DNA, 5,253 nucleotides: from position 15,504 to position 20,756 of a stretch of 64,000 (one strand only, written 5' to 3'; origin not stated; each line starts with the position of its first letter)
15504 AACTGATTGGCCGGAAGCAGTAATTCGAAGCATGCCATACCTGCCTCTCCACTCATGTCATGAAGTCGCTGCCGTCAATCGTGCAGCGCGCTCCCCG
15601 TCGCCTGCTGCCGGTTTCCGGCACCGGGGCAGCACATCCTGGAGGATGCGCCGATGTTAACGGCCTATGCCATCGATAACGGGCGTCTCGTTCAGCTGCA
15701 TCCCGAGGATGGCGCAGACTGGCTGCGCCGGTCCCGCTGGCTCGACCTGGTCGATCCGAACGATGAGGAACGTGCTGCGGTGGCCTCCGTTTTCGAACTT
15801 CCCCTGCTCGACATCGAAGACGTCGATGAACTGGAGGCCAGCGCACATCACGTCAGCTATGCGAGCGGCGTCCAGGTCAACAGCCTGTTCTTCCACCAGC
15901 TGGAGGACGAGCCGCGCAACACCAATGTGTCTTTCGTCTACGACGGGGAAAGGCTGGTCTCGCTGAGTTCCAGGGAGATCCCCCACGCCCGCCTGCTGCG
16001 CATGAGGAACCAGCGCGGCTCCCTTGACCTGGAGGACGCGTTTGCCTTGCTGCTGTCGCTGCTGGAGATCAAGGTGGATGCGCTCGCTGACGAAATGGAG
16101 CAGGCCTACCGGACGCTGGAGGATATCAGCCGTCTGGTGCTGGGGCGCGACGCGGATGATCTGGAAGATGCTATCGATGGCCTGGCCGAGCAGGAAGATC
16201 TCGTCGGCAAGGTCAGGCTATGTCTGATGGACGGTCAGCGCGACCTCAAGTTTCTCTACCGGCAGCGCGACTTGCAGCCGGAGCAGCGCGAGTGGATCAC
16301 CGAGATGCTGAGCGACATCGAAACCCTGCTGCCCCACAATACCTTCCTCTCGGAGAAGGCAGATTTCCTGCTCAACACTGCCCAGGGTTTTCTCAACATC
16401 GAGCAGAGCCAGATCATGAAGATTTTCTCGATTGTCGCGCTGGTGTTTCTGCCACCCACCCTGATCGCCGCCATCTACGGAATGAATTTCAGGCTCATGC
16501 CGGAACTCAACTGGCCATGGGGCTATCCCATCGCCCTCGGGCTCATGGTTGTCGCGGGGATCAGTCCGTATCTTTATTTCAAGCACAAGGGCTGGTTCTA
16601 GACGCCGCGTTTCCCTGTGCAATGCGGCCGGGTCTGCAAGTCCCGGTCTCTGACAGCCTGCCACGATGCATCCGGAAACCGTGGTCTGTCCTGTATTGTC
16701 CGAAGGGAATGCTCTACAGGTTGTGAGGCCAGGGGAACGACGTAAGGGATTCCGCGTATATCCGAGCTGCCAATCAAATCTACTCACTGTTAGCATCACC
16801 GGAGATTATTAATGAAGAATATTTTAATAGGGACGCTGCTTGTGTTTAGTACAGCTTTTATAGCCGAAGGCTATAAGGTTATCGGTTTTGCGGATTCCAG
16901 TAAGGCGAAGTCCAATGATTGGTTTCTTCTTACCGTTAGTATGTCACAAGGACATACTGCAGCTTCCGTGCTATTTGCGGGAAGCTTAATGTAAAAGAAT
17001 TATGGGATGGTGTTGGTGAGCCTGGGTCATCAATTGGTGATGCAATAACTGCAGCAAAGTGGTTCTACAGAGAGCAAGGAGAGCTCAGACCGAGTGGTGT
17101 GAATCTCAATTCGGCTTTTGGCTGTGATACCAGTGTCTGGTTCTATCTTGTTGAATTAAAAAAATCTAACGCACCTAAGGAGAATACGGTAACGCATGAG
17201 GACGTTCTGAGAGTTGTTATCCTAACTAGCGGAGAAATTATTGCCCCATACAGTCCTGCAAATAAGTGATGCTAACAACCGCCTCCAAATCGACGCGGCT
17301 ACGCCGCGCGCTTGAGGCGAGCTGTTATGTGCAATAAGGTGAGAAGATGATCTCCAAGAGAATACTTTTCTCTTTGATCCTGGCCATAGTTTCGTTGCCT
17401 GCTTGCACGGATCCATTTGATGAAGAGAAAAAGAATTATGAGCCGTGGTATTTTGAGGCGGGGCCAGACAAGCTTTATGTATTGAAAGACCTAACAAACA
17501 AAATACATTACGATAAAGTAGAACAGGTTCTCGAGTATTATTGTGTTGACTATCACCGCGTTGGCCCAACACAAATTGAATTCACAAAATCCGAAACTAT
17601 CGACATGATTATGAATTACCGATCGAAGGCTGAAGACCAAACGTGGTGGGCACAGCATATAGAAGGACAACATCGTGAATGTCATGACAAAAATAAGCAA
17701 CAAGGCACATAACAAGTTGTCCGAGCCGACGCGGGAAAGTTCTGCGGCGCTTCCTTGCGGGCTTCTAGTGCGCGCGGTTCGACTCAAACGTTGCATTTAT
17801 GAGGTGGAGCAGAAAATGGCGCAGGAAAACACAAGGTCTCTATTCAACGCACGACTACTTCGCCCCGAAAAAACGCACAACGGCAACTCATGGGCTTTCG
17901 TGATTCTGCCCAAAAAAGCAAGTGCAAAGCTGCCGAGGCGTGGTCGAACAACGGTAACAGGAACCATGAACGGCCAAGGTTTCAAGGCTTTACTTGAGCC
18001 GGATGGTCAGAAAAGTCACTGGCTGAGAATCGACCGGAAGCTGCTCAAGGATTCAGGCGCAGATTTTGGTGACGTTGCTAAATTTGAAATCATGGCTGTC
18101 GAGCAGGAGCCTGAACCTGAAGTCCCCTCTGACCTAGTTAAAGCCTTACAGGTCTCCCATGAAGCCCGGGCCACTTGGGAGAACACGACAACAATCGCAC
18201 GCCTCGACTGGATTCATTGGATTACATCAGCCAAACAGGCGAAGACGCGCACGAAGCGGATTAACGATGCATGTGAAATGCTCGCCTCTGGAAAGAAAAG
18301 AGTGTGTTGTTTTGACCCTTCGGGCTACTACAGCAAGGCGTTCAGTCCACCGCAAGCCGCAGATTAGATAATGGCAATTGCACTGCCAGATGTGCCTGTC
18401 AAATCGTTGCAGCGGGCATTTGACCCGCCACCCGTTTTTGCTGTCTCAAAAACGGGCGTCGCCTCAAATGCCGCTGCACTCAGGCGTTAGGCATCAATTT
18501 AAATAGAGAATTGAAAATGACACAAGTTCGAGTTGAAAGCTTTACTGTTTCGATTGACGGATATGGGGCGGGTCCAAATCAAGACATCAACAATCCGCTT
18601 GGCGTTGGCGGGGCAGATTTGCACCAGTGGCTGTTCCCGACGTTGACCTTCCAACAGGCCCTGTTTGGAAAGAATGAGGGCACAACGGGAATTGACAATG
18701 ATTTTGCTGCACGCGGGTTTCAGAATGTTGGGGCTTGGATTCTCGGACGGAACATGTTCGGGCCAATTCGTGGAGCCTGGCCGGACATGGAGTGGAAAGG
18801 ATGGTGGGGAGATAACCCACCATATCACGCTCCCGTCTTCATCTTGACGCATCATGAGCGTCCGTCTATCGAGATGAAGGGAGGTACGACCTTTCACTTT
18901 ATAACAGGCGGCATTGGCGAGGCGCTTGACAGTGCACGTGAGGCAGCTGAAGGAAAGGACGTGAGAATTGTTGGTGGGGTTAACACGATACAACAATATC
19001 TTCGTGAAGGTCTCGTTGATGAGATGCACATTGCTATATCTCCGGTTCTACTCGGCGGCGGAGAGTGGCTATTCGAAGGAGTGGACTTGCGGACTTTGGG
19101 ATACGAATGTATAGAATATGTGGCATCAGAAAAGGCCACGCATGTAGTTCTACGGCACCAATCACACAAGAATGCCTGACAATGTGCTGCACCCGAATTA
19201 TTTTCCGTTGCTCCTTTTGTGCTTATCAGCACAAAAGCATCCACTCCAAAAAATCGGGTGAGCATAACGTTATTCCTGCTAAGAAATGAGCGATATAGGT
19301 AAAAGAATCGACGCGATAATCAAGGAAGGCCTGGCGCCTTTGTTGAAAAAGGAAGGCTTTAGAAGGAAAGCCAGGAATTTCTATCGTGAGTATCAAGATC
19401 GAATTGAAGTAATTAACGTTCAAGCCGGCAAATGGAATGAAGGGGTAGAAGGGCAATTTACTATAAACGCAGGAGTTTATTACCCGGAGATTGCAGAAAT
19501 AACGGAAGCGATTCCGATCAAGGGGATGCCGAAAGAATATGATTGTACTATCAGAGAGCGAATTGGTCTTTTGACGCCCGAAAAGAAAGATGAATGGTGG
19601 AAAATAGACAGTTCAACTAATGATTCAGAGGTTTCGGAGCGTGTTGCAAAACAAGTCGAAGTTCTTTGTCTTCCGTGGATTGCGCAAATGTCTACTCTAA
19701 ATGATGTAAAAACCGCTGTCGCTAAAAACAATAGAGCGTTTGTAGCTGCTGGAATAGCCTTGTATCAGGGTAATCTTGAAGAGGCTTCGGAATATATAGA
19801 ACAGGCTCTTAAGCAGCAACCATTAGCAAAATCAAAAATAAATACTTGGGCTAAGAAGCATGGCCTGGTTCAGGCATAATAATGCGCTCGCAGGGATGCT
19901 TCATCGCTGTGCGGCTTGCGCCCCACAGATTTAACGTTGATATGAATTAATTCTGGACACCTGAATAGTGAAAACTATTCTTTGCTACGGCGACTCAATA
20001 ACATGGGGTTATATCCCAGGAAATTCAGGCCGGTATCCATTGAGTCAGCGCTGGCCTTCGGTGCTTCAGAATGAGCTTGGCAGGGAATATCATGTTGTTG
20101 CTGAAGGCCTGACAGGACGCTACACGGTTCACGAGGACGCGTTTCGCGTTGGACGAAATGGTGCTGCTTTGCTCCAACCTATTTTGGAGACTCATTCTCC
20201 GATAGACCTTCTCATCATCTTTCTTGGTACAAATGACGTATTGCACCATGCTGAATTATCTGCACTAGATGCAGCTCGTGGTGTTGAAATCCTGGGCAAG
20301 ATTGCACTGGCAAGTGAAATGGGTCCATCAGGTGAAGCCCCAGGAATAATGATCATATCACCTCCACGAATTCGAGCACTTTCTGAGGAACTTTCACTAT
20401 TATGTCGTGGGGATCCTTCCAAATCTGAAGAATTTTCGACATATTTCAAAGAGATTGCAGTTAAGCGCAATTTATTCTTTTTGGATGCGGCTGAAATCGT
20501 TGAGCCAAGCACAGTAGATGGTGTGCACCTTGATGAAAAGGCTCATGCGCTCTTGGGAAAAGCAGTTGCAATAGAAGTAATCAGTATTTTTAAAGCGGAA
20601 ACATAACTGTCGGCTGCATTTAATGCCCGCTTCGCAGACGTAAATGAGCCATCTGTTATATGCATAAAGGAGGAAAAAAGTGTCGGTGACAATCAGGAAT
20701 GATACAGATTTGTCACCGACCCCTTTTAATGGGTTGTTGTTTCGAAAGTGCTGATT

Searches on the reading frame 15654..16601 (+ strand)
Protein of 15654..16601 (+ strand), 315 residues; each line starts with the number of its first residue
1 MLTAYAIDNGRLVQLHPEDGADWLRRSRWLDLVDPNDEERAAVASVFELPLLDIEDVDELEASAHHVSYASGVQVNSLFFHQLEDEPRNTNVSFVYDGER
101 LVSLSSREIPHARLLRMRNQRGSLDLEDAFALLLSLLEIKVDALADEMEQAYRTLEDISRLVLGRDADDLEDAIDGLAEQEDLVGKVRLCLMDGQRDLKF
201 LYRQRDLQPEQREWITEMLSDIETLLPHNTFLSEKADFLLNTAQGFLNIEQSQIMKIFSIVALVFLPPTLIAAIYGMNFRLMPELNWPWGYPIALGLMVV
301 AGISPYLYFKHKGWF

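Call 40: search_protein_families(library=pfam, proteins=[window:15654-16601:+], max_evalue=0.001)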
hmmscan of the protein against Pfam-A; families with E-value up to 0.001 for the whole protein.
window:15654-16601:+ (315 aa): 1 family
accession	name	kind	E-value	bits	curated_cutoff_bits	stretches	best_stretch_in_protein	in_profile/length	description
PF01544.23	CorA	-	2.6e-49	168.6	27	1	28-310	5-291/292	CorA-like Mg2+ transporter protein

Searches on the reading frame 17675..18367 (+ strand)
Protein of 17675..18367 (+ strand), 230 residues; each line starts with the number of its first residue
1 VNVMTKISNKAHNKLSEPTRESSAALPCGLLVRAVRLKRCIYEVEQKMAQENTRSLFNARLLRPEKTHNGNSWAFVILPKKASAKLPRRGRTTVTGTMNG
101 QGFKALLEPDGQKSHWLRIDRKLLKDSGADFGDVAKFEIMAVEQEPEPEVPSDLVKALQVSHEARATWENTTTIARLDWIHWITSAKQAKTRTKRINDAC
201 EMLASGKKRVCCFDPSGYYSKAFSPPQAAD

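Call 40: search_protein_families(library=pfam, proteins=[window:17675-18367:+], max_evalue=0.001)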
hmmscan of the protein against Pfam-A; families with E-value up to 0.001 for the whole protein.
window:17675-18367:+ (230 aa): 2 families
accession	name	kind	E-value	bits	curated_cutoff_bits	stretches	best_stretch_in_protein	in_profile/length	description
PF13376.11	OmdA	-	1.6e-19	70.1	25.6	1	147-206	1-60/60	Bacteriocin-protection, YdeI or OmpD-Associated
PF08922.17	DUF1905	-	3.2e-15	56.4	24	1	57-139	1-81/81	Domain of unknown function (DUF1905)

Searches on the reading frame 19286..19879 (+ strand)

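Call 40: search_protein_families(library=pfam, proteins=[window:19286-19879:+], max_evalue=0.001)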
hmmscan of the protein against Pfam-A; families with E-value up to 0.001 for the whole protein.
window:19286-19879:+ (197 aa): 1 family
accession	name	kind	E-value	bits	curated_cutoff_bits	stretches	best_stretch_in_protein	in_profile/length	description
PF14137.11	DUF4304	-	1.3e-26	93.3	23.2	1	16-133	1-114/115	Domain of unknown function (DUF4304)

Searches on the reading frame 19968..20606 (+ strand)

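Call 40: search_protein_families(library=pfam, proteins=[window:19968-20606:+], max_evalue=0.001)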
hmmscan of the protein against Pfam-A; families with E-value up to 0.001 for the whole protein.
window:19968-20606:+ (212 aa): 2 families
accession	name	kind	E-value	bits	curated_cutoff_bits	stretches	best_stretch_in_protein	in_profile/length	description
PF13472.12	Lipase_GDSL_2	-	3.8e-17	63.8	32.9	1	6-195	1-178/178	GDSL-like Lipase/Acylhydrolase family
PF00657.28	Lipase_GDSL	-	1e-09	39.3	23.6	1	4-200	1-208/208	GDSL-like Lipase/Acylhydrolase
